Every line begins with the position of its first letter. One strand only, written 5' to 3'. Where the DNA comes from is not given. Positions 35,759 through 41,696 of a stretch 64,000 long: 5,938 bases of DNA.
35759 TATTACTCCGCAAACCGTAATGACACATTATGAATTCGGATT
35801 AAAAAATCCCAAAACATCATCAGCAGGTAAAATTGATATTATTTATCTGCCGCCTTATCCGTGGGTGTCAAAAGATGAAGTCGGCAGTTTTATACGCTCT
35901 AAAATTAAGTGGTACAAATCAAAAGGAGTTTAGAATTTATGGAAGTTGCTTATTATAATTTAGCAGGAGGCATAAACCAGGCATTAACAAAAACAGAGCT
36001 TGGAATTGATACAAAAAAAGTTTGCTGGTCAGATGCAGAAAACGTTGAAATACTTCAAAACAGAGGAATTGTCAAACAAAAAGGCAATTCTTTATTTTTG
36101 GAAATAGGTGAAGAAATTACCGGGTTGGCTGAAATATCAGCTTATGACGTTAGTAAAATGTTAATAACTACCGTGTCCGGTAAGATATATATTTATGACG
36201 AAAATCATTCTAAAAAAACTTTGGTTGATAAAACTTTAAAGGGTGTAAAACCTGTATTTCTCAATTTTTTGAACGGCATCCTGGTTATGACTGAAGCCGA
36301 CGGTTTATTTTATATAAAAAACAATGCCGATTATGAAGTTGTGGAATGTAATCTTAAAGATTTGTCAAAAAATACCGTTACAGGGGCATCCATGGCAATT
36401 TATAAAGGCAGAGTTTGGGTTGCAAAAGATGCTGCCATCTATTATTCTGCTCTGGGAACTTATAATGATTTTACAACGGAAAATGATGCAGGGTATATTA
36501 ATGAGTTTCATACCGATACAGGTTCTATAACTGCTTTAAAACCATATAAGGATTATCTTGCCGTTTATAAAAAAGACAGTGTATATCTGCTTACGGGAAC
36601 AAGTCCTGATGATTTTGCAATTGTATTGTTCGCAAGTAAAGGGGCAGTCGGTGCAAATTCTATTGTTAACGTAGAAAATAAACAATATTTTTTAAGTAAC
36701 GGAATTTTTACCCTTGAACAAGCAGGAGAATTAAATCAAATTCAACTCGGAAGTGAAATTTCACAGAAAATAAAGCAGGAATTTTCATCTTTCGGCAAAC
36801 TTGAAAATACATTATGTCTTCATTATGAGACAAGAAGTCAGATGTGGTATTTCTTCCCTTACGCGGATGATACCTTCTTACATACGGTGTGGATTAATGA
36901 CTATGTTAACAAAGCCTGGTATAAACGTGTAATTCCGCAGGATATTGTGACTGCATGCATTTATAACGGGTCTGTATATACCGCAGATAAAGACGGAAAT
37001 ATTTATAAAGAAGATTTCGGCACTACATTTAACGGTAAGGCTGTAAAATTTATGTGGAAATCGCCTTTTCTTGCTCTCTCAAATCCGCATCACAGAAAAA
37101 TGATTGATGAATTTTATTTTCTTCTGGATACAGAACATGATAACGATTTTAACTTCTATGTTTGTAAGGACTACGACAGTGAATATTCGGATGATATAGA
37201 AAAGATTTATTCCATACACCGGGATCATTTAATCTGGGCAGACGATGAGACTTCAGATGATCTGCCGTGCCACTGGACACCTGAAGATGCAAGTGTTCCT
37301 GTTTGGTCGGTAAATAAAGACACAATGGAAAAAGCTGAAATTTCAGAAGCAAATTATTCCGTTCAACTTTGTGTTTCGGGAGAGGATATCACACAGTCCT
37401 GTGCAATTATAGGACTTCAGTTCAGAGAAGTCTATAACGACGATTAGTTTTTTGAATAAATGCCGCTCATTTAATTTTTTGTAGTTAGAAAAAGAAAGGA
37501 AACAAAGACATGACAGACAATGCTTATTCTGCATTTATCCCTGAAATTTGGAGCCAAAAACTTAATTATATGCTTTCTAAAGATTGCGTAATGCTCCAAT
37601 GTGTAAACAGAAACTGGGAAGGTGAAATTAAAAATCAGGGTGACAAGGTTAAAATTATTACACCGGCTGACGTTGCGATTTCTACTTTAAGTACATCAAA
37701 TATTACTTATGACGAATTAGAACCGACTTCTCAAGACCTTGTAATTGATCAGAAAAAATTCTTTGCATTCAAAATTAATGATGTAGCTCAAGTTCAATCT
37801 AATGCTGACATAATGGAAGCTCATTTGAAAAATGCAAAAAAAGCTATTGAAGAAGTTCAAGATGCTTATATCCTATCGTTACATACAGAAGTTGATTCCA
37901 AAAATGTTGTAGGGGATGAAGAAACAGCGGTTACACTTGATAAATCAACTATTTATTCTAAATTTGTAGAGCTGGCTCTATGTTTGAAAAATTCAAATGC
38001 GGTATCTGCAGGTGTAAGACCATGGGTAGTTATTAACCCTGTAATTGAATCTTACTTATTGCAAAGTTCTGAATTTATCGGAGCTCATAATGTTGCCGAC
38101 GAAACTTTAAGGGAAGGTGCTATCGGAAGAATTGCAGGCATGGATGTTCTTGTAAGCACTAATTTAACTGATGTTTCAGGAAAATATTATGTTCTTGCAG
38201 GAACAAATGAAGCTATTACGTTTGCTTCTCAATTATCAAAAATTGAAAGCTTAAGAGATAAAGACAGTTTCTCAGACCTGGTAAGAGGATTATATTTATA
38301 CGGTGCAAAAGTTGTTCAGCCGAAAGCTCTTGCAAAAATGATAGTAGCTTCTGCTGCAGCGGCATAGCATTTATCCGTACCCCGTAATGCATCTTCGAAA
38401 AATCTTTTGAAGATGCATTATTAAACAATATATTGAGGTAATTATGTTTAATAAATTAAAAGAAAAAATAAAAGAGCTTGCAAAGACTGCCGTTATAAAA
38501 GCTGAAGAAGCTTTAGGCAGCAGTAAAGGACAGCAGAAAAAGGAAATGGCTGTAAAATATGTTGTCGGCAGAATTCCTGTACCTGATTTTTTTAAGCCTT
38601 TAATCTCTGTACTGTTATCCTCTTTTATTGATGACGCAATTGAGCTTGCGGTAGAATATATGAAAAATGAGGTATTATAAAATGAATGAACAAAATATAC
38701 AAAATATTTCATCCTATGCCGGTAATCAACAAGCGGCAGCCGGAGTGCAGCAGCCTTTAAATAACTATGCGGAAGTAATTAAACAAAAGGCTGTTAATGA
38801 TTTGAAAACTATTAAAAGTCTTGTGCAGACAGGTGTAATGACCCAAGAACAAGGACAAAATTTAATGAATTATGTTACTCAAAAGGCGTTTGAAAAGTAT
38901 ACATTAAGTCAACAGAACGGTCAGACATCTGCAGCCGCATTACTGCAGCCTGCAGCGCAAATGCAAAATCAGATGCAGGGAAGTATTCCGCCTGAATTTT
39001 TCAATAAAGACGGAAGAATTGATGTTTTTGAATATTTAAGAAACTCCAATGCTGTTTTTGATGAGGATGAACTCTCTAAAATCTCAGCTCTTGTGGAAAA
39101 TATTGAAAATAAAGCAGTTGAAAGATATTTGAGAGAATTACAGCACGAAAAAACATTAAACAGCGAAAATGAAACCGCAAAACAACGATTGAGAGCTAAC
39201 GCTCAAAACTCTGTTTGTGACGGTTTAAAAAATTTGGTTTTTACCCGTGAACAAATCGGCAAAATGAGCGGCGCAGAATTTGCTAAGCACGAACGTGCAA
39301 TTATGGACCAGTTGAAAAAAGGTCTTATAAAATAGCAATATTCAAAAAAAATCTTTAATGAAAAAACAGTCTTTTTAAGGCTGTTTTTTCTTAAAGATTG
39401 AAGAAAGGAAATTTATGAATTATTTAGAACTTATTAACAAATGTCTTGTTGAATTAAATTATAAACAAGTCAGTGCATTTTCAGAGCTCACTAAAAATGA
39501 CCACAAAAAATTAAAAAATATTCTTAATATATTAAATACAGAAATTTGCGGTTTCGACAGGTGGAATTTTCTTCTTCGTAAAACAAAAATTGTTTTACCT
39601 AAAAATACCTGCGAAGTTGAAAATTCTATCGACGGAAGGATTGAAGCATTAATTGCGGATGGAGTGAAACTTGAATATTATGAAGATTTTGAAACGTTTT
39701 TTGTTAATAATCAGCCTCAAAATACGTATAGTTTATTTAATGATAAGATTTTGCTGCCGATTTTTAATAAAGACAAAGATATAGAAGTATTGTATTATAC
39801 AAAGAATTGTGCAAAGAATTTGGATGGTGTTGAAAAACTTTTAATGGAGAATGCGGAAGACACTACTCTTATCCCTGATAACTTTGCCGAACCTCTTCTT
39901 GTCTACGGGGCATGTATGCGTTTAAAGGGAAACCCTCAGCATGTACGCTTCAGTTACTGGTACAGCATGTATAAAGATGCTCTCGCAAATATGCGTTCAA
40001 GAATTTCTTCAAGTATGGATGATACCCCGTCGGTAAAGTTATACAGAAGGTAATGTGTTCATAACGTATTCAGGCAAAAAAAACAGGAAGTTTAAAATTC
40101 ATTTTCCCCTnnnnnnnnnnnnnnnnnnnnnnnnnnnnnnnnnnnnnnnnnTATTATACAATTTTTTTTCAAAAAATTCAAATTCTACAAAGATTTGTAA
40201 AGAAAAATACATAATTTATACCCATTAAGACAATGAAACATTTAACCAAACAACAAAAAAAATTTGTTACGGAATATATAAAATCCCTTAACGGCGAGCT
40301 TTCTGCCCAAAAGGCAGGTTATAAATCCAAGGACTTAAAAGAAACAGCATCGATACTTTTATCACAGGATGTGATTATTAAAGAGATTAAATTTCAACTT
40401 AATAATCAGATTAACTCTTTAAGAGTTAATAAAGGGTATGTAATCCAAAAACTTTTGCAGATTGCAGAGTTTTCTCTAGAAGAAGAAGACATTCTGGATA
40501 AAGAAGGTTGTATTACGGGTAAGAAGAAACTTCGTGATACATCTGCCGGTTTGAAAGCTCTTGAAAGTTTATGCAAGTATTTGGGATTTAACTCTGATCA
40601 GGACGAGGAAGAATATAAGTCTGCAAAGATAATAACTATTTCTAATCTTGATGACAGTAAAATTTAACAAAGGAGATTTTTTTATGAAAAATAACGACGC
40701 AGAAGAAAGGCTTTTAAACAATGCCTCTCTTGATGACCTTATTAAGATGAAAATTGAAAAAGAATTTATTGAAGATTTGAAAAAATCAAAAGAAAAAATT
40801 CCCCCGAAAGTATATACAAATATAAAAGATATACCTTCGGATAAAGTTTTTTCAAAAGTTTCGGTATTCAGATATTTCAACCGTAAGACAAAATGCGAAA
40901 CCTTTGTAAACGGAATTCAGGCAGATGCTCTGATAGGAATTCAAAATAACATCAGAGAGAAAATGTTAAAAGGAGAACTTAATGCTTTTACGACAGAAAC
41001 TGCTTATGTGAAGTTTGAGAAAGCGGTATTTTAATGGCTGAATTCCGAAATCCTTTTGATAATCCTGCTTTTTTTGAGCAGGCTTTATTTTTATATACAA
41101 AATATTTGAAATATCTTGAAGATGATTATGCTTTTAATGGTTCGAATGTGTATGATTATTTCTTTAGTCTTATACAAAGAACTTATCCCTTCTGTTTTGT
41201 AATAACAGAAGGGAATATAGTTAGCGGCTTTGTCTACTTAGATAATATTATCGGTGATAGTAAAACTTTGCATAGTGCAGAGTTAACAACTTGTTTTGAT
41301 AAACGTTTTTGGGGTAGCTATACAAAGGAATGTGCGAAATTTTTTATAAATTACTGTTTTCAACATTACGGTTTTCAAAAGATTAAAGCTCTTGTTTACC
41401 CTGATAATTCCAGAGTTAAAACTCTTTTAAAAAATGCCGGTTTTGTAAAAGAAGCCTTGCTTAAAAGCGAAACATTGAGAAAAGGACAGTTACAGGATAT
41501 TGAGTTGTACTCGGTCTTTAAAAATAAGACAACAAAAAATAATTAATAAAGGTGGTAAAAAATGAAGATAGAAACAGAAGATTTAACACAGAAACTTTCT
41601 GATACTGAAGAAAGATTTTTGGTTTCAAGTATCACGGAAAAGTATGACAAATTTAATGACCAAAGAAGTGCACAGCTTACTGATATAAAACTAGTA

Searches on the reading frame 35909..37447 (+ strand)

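Call 13: search_protein_families(library=pfam, proteins=[window:35909-37447:+], max_evalue=0.001)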
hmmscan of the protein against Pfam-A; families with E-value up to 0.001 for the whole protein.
window:35909-37447:+ (512 aa): 0 families

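Call 79: search_protein_families(library=phrogs, proteins=[window:35909-37447:+], max_evalue=0.01)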
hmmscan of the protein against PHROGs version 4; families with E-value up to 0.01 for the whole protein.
window:35909-37447:+ (512 aa): 4 families
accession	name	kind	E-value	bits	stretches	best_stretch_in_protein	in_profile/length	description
phrog_5107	-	lysis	2e-18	67.1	1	155-444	169-467/533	amidase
phrog_3287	-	head and packaging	4.5e-18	66.4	1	54-437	41-483/524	virion structural protein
phrog_511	-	head and packaging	2e-10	40.7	1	197-400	604-790/862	internal virion protein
phrog_8040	-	connector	0.0031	17.4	0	157-252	240-329/396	head closure Hc3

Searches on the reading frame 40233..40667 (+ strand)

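Call 15: search_protein_families(library=pfam, proteins=[window:40233-40667:+], max_evalue=0.001)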
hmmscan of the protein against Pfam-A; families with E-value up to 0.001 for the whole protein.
window:40233-40667:+ (144 aa): 1 family
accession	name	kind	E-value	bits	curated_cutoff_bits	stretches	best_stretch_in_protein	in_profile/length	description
PF03592.21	Terminase_2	-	1.3e-16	61.9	26.1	1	4-125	1-136/141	Terminase small subunit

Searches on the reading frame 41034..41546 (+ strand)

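Call 15: search_protein_families(library=pfam, proteins=[window:41034-41546:+], max_evalue=0.001)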
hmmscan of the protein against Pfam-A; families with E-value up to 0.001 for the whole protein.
window:41034-41546:+ (170 aa): 2 families
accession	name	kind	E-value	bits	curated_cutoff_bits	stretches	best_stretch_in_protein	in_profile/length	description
PF13302.13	Acetyltransf_3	-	2.3e-09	38.5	25.4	1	41-138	39-138/138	Acetyltransferase (GNAT) domain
PF13420.13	Acetyltransf_4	-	3.2e-05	24.4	24.3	1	40-145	37-142/155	Acetyltransferase (GNAT) domain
